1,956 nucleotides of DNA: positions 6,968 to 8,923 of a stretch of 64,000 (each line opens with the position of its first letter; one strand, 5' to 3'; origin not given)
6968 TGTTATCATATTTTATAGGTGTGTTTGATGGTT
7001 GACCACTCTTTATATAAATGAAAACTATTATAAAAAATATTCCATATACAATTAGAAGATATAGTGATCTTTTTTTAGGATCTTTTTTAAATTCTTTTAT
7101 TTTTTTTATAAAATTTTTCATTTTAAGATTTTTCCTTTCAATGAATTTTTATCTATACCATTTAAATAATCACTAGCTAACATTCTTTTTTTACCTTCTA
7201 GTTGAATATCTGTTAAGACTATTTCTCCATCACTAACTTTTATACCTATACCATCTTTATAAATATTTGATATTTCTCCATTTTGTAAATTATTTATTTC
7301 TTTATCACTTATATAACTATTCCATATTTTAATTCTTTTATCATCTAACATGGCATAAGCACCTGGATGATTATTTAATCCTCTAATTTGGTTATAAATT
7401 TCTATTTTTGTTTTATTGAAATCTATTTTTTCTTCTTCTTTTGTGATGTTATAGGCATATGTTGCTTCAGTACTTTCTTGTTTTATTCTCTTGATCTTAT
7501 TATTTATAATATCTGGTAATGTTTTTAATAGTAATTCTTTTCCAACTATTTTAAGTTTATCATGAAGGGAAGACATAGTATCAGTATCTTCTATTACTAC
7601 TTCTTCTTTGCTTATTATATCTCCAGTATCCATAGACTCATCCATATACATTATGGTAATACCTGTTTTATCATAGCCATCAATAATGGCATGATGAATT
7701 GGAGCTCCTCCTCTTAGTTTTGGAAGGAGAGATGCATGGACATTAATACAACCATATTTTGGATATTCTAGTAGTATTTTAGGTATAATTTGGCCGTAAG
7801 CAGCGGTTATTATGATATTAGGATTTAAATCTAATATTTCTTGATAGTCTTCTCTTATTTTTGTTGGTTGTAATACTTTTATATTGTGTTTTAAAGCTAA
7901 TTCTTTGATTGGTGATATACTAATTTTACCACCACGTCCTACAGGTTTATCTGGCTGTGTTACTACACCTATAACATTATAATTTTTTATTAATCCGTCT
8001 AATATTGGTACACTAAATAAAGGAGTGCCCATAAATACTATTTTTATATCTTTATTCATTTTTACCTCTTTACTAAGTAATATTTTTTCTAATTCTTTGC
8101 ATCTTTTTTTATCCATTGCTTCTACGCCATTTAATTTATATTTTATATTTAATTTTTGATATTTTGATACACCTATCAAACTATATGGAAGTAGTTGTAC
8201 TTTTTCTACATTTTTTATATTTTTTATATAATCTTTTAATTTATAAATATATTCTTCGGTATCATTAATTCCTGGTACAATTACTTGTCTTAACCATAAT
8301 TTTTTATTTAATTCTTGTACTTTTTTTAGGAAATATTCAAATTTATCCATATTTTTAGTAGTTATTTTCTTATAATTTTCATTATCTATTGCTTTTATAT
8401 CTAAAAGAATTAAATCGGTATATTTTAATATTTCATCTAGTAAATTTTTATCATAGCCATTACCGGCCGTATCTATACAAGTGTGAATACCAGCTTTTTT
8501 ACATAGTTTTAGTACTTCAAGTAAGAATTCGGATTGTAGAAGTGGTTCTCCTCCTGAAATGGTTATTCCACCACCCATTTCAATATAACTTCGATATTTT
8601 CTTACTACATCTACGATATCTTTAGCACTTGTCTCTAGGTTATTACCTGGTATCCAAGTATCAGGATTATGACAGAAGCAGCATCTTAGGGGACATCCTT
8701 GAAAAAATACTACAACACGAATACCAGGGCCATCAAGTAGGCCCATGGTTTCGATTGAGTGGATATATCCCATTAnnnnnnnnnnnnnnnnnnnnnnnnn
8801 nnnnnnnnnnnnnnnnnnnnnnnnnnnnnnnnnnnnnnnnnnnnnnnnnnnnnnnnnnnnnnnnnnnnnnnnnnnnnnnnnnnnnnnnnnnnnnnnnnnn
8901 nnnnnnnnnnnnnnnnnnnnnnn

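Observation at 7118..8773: pflA runs in-frame, without a stop codon, into a complete fmt gene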

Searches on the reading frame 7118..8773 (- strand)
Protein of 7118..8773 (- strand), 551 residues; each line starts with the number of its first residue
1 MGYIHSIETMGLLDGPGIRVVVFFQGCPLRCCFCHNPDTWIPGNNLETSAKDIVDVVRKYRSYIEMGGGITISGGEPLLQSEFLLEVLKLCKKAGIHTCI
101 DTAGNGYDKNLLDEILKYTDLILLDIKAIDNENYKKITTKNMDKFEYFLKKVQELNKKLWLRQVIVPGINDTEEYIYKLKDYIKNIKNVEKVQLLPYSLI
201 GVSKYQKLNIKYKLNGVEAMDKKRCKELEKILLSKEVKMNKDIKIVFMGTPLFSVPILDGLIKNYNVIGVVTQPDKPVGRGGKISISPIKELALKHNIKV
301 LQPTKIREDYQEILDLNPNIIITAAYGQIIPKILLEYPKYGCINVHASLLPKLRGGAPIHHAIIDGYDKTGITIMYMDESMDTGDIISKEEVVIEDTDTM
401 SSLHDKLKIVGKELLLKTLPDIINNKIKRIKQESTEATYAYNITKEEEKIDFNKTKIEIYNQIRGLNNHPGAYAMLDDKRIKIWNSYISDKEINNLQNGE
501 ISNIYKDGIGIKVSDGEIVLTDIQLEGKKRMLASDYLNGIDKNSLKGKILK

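Call 4: search_protein_families(library=pfam, proteins=[window:7118-8773:-], max_evalue=0.01)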
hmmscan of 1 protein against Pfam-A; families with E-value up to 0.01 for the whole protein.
window:7118-8773:- (551 aa): 4 families
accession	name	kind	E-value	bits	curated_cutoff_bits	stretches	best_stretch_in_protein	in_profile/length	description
PF00551.24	Formyl_trans_N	-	1.1e-36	126.7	26.1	1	244-418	2-180/181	Formyl transferase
PF02911.23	Formyl_trans_C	-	1.6e-25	89.6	21.1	1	442-539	1-98/100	Formyl transferase, C-terminal domain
PF04055.27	Radical_SAM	-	2.8e-24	86.6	29.5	1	21-177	1-163/166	Radical SAM superfamily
PF13353.11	Fer4_12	-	2.5e-18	67.1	22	1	13-134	1-123/137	4Fe-4S single cluster domain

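Call 5: search_protein_families(library=ncbifam, proteins=[window:7118-8773:-], max_evalue=0.001)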
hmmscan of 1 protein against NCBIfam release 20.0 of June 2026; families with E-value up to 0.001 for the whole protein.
window:7118-8773:- (551 aa): 41 families (the best 25 are shown)
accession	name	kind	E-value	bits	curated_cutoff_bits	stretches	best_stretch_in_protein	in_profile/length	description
TIGR00460.1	fmt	equivalog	1.1e-97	326.9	201.5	1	244-542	2-306/315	methionyl-tRNA formyltransferase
TIGR02493.1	PFLA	equivalog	9.8e-88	293.5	231.75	1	3-232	1-232/235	pyruvate formate-lyase-activating protein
NF008356.0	PRK11145.1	equivalog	3.7e-67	226.2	375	1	2-238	5-243/246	pyruvate formate lyase 1-activating protein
TIGR02494.1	PFLE_PFLC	subfamily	6.9e-54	183.1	174.35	2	47-234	103-291/293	glycyl-radical enzyme activating protein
NF043069.1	T4HPD_activ_SAM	equivalog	1.1e-49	169.4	425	2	48-238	104-294/299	trans-4-hydroxy-L-proline dehydratase activase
NF048010.1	SfplDhtActHpsHDes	equivalog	3.2e-46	157.5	430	2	49-231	113-297/298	(2S)-3-sulfopropanediol dehydratase activating enzyme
NF048008.1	SfplDhtActHpfHKleb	equivalog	9.3e-46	156.5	500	2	49-229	108-290/308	(2S)-3-sulfopropanediol dehydratase activating enzyme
NF033717.2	HPDL_rSAM_activ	equivalog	2.1e-44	152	420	2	49-239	113-303/311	4-hydroxyphenylacetate decarboxylase activase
NF005998.1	PRK08125.1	equivalog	2.3e-44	151.8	777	1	264-527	23-283/649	bifunctional UDP-4-amino-4-deoxy-L-arabinose formyltransferase/UDP-glucuronic acid oxidase ArnA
NF033719.1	ind_deCO2_activ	equivalog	2.4e-44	151.9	425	2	48-238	111-299/302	indoleacetate decarboxylase activase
TIGR04395.1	cutC_activ_rSAM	equivalog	4.5e-43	147.7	360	2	50-239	112-304/309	choline TMA-lyase-activating enzyme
NF005414.0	PRK06988.1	equivalog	2.3e-42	145.1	316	1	265-519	26-280/311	formyltransferase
TIGR04041.1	activase_YjjW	hypoth_equivalog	3.5e-39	134.9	250.2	2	47-223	92-264/276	YjjW family glycine radical enzyme activase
TIGR04003.1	rSAM_BssD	equivalog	3.5e-31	108.5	496.45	2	62-237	123-301/314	[benzylsuccinate synthase]-activating enzyme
NF007483.0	PRK10076.1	equivalog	6e-31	107.7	326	2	62-230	113-279/292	[formate-C-acetyltransferase]-activating enzyme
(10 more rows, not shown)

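Call 6: find_homologous_proteins(query=window:7118-8773:-, max_evalue=1e-20)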
Query window:7118-8773:- (551 aa): 8000 proteins with E <= 1e-20 among 8000 candidates; the best 120 are listed.
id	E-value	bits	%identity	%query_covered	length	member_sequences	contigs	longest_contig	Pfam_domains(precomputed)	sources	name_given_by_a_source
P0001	0.0e+0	1221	100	100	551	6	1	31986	PF04055.28,PF13353.12,PF00551.25,PF02911.24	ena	-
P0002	0.0e+0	1103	89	100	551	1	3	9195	PF04055.28,PF13353.12,PF00551.25,PF02911.24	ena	-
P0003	0.0e+0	1101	89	100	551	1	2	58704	PF04055.28,PF13353.12,PF00551.25,PF02911.24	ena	-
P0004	0.0e+0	1097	89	100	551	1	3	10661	PF04055.28,PF13353.12,PF00551.25,PF02911.24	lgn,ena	-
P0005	0.0e+0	1019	82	100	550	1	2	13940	PF04055.28,PF13353.12,PF00551.25,PF02911.24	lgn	-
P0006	0.0e+0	1017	82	99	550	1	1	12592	PF04055.28,PF13353.12,PF00551.25,PF02911.24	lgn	-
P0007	2.9e-297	1005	80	100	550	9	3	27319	PF04055.28,PF13353.12,PF00551.25,PF02911.24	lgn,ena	-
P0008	2.2e-294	995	79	100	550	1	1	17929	PF04055.28,PF13353.12,PF00551.25,PF02911.24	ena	-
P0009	3.7e-294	994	78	100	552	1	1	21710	PF04055.28,PF13353.12,PF00551.25,PF02911.24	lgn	-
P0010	7.8e-294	993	79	100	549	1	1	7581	PF04055.28,PF13353.12,PF00551.25,PF02911.24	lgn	-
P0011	1.5e-210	719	76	78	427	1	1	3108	PF00551.25,PF02911.24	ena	-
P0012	2.7e-192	658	100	55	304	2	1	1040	PF00551.25,PF02911.24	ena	-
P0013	1.2e-166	574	83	57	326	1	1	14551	PF00551.25,PF02911.24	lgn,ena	-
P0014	5.2e-166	572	83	57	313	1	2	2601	PF00551.25,PF02911.24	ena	-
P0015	1.6e-165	570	84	57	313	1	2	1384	PF00551.25,PF02911.24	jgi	-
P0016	6.2e-164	565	82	57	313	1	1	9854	PF00551.25,PF02911.24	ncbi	-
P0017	8.5e-162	558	82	57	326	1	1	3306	PF00551.25,PF02911.24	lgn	-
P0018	9.6e-162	557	82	57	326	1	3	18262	PF00551.25,PF02911.24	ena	-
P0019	1.1e-161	557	82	57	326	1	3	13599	PF00551.25,PF02911.24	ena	-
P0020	3.1e-161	556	82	57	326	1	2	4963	PF00551.25,PF02911.24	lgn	-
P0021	1.1e-160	554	81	57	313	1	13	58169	PF00551.25,PF02911.24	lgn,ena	-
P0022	2.5e-160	553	80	56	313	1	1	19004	PF00551.25,PF02911.24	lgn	-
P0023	3.8e-160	552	81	57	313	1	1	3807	PF00551.25,PF02911.24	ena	-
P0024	1.2e-159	551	80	56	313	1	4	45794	PF00551.25,PF02911.24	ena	-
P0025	5.2e-157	542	78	56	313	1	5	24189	PF00551.25,PF02911.24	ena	-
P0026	9.5e-157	541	79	57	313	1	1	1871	PF00551.25,PF02911.24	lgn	-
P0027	3.2e-156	539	78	57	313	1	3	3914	PF00551.25,PF02911.24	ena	-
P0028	1.6e-155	537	78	57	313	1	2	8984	PF00551.25,PF02911.24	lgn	-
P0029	4.4e-155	535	77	57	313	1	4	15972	PF00551.25,PF02911.24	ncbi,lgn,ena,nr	ncbi:MAG: methionyl-tRNA formyltransferase [Bacilli bacterium]|nr:methionyl-tRNA formyltransferase [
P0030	8.1e-155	535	78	56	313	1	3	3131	PF00551.25,PF02911.24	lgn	-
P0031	5.0e-154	532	80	55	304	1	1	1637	PF00551.25,PF02911.24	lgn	-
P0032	7.0e-153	528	80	56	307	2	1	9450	PF00551.25,PF02911.24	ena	-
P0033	9.9e-151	521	74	57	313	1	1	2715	PF00551.25,PF02911.24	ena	-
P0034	1.3e-150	521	79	56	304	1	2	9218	PF00551.25,PF02911.24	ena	-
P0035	1.5e-150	521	76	57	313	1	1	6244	PF00551.25,PF02911.24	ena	-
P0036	1.5e-150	521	76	57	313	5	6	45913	PF00551.25,PF02911.24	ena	-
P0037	2.9e-150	520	77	56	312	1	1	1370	PF00551.25,PF02911.24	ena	-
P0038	3.2e-150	519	79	56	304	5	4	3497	PF00551.25,PF02911.24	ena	-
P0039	2.1e-148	513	79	56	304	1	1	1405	PF00551.25,PF02911.24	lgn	-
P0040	2.3e-148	513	76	55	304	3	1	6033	PF00551.25,PF02911.24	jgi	-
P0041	2.8e-148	513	74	57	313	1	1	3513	PF00551.25,PF02911.24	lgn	-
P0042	3.2e-148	513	74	56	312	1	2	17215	PF00551.25,PF02911.24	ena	-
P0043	1.3e-147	511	77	56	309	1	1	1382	PF00551.25,PF02911.24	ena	-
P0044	1.3e-147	511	75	56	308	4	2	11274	PF00551.25,PF02911.24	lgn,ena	-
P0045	7.4e-147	508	74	56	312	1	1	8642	PF00551.25,PF02911.24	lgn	-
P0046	1.2e-146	508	76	56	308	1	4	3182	PF00551.25,PF02911.24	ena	-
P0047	2.8e-146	506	73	56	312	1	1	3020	PF00551.25,PF02911.24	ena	-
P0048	4.7e-146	506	75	56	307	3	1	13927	PF00551.25,PF02911.24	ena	-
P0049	1.4e-145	504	73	56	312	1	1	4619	PF00551.25,PF02911.24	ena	-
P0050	1.0e-141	491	73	55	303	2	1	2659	PF00551.25,PF02911.24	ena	-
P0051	3.7e-135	470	71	56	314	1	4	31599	PF00551.25,PF02911.24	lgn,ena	-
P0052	9.3e-134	465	69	56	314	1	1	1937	PF00551.25,PF02911.24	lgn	-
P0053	1.1e-133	465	69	56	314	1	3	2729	PF00551.25,PF02911.24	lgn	-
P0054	1.3e-133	465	69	56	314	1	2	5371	PF00551.25,PF02911.24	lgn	-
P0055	1.7e-133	464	68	56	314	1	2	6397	PF00551.25,PF02911.24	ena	-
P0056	3.2e-133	463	68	56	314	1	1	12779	PF00551.25,PF02911.24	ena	-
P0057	5.6e-133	463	70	56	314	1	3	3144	PF00551.25,PF02911.24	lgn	-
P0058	8.7e-133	462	65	57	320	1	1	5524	PF00551.25,PF02911.24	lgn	-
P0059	9.6e-133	462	68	56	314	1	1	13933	PF00551.25,PF02911.24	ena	-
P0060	9.8e-133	462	67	56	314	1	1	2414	PF00551.25,PF02911.24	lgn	-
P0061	2.0e-132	461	65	57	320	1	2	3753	PF00551.25,PF02911.24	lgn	-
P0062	3.0e-132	460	65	57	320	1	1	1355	PF00551.25,PF02911.24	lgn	-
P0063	1.7e-131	458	65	57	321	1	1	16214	PF00551.25,PF02911.24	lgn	-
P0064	1.3e-130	455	68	56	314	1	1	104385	PF00551.25,PF02911.24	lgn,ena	-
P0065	1.3e-130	455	63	57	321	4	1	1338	PF00551.25,PF02911.24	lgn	-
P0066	2.8e-130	454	65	57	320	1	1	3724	PF00551.25,PF02911.24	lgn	-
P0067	7.4e-130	452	66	56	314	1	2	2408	PF00551.25,PF02911.24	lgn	-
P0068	8.0e-130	452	68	56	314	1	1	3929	PF00551.25,PF02911.24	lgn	-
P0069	1.7e-129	451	67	56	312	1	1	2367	PF00551.25,PF02911.24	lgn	-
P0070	2.4e-129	451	66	56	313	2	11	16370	PF00551.25,PF02911.24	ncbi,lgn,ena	-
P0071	3.7e-129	450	64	57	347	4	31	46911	PF00551.25,PF02911.24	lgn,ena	-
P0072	4.0e-129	450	66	56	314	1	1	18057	PF00551.25,PF02911.24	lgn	-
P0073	5.8e-129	449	65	57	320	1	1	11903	PF00551.25,PF02911.24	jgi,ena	-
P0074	7.1e-129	449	67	56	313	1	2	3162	PF00551.25,PF02911.24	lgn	-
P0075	7.7e-129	449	63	57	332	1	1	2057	PF00551.25,PF02911.24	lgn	-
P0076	9.7e-129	449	67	57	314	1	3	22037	PF00551.25,PF02911.24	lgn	-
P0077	9.9e-129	449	67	56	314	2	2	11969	PF00551.25,PF02911.24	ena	-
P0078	1.0e-128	448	65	58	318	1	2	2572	PF00551.25,PF02911.24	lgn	-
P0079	1.1e-128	448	66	56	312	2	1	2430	PF00551.25,PF02911.24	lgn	-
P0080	1.3e-128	448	66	56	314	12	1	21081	PF00551.25,PF02911.24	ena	-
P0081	1.4e-128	448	64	57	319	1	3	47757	PF00551.25,PF02911.24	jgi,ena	-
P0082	1.5e-128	448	66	56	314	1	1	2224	PF00551.25,PF02911.24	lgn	-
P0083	1.5e-128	448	63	57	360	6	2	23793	PF00551.25,PF02911.24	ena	-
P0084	1.6e-128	448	66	56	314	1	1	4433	PF00551.25,PF02911.24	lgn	-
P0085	1.7e-128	448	66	56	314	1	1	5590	PF00551.25,PF02911.24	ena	-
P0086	1.9e-128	448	67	56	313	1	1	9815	PF00551.25,PF02911.24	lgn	-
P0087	4.0e-128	447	63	57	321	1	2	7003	PF00551.25,PF02911.24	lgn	-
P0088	4.2e-128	446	63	57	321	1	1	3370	PF00551.25,PF02911.24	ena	-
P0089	4.3e-128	446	63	57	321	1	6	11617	PF00551.25,PF02911.24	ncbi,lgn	-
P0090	5.3e-128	446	63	57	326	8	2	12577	PF00551.25,PF02911.24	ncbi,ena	-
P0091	5.6e-128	446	68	56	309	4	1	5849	PF00551.25,PF02911.24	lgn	-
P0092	6.6e-128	446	68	56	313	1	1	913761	PF00551.25,PF02911.24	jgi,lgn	jgi:methionyl-tRNA formyltransferase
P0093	9.7e-128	445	65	56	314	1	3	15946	PF00551.25,PF02911.24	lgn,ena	-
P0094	9.8e-128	445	66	56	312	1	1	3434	PF00551.25,PF02911.24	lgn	-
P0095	1.0e-127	445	65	56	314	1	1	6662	PF00551.25,PF02911.24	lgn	-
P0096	1.1e-127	445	66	57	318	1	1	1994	PF00551.25,PF02911.24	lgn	-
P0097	1.1e-127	445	65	58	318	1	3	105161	PF00551.25,PF02911.24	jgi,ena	-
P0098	1.4e-127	445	67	56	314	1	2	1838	PF00551.25,PF02911.24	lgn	-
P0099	1.7e-127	444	62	57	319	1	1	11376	PF00551.25,PF02911.24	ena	-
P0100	2.0e-127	444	70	56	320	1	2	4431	PF00551.25,PF02911.24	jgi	-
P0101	3.5e-127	443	65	56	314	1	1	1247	PF00551.25,PF02911.24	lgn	-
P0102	3.7e-127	443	65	56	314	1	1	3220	PF00551.25,PF02911.24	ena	-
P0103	3.7e-127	443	64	57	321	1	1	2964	PF00551.25,PF02911.24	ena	-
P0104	4.2e-127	443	61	59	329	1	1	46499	PF00551.25,PF02911.24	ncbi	-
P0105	4.3e-127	443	63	57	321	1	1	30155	PF00551.25,PF02911.24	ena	-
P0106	4.4e-127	443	63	57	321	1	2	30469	PF00551.25,PF02911.24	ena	-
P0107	4.6e-127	443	65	56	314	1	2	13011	PF00551.25,PF02911.24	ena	-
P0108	5.0e-127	443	66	56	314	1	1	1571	PF00551.25,PF02911.24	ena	-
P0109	5.7e-127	443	64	58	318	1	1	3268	PF00551.25,PF02911.24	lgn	-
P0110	5.8e-127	443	62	57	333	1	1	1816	PF00551.25,PF02911.24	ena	-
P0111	6.1e-127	443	66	56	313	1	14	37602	PF00551.25,PF02911.24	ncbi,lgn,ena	-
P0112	6.1e-127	443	65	56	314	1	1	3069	PF00551.25,PF02911.24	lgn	-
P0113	6.2e-127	443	66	56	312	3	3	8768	PF00551.25,PF02911.24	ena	-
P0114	6.6e-127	442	62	57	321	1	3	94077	PF00551.25,PF02911.24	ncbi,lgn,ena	-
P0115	6.8e-127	442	63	56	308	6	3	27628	PF00551.25,PF02911.24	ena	-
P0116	7.7e-127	442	63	57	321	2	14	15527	PF00551.25,PF02911.24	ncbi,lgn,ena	-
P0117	8.6e-127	442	63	57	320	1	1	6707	PF00551.25,PF02911.24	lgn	-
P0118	9.5e-127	442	62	58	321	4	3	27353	PF00551.25,PF02911.24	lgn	-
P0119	9.7e-127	442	64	56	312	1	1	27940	PF00551.25,PF02911.24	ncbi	-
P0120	1.0e-126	442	64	58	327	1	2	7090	PF00551.25,PF02911.24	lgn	-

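Call 10: find_related_loci(query=A1, collection=genome_contigs, flank=6000)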
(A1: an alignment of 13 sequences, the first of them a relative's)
Query A1 (551 aa) in genome_contigs; peptide patterns used: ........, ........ (x = any residue, [..] = any of these).
600 stretches matched a pattern (row limit reached: there are more); 574 encode a relative of the query (tblastn E <= 1e-3); the best 80 are kept; 80 distinct loci.
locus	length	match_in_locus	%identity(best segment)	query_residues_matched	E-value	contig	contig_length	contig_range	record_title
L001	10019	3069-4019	62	236-551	2e-130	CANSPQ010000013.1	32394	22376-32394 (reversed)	MAG TPA_asm: uncultured Bacillales bacterium isolate SRR15730548_bin.42_metawrap_v1.3_MAG genome assembly, contig: NODE.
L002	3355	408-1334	65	242-551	1e-132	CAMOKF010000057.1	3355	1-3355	MAG: uncultured Firmicutes bacterium isolate SRR873608_bin.62_metaWRAP_v1.3_MAG genome assembly, contig: NODE_110314_len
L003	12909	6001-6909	65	247-549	3e-127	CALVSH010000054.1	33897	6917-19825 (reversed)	MAG: uncultured Bacilli bacterium isolate E05__bin245 genome assembly, contig: E05__k127_719971, whole genome shotgun se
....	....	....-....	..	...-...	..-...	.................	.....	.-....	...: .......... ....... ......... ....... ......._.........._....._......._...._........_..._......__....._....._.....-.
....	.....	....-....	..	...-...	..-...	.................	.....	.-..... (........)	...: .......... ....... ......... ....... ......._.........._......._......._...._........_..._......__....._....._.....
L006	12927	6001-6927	62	241-549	7e-126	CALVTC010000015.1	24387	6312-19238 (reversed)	MAG: uncultured Bacilli bacterium isolate BRZ_GN__bin17 genome assembly, contig: BRZ_GN__NODE_1875_length_24387_cov_7.88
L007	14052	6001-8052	65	12-550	9e-126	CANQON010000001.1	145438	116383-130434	MAG: uncultured Bacilli bacterium isolate Lapin-032__bin82 genome assembly, contig: Lapin-032__NODE_150_length_145438_co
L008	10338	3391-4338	60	237-551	5e-125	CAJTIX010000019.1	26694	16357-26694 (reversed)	MAG TPA_asm: uncultured Bacilli bacterium isolate MGBC103251 genome assembly, contig: MGBC103251.19, whole genome shotgu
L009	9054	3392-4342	61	233-551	1e-122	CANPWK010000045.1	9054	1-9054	MAG: uncultured Bacilli bacterium isolate Lapin-004__bin18 genome assembly, contig: Lapin-004__NODE_10525_length_9054_co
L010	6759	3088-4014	62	243-551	5e-122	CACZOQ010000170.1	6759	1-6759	MAG: uncultured Erysipelotrichaceae bacterium isolate RUG12809 genome assembly, contig: RUG12809_asm_170, whole genome s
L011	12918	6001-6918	62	236-541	1e-121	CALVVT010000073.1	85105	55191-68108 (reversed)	MAG: uncultured Bacilli bacterium isolate E07__bin2 genome assembly, contig: E07__k127_414743, whole genome shotgun sequ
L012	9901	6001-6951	60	235-550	8e-122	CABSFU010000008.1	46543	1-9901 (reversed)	MAG TPA_asm: uncultured Bacillales bacterium isolate MGYG-HGUT-02248 genome assembly, contig: GUT_GENOME139761_8, whole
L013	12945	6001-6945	61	236-551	7e-120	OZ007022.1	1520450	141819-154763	MAG: uncultured Bacilli bacterium isolate 6730_HET_VAC_s0.ctg000451l_hifiasm_large MAG genome assembly, chromosome: 1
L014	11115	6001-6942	61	236-550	1e-119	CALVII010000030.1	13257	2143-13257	MAG: uncultured Bacilli bacterium isolate BRZ_PP__bin46 genome assembly, contig: BRZ_PP__NODE_4261_length_13257_cov_10.5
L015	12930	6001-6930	61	241-550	6e-119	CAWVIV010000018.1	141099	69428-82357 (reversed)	MAG: uncultured Bacilli bacterium isolate metabat2_pooled_metaflye.372 MAG genome assembly, contig: contig_47906, whole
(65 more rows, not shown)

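Call 12: find_encoding_contigs(protein=P0013, flank=6000, max_places=3)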
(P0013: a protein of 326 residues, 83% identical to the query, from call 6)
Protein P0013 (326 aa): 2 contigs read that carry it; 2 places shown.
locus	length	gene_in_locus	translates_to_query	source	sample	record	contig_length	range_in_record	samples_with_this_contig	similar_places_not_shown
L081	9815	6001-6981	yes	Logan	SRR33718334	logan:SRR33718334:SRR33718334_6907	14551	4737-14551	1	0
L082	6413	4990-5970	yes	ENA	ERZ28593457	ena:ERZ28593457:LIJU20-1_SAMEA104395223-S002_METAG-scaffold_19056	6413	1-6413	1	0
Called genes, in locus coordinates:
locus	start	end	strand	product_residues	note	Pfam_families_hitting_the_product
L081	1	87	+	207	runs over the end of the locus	PF00300:His_Phos_1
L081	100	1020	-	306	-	-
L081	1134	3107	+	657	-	PF22745:Nlig-Ia, PF01653:DNA_ligase_aden, PF03120:OB_DNA_ligase, PF03119:DNA_ligase_ZBD, PF12826:HHH_2, PF14520:HHH_5 (weak), PF00533:BRCT, PF12738:PTCB-BRCT (weak)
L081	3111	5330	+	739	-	PF02901:PFL-like, PF01228:Gly_radical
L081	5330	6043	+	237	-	PF13353:Fer4_12, PF04055:Radical_SAM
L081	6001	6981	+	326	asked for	PF00551:Formyl_trans_N, PF02911:Formyl_trans_C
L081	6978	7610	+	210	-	-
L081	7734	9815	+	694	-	?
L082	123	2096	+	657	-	PF22745:Nlig-Ia, PF01653:DNA_ligase_aden, PF03120:OB_DNA_ligase, PF03119:DNA_ligase_ZBD, PF12826:HHH_2, PF14520:HHH_5 (weak), PF00533:BRCT, PF12738:PTCB-BRCT (weak)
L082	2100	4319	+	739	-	PF02901:PFL-like, PF01228:Gly_radical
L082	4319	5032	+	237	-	PF13353:Fer4_12, PF04055:Radical_SAM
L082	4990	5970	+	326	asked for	PF00551:Formyl_trans_N, PF02911:Formyl_trans_C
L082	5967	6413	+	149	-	?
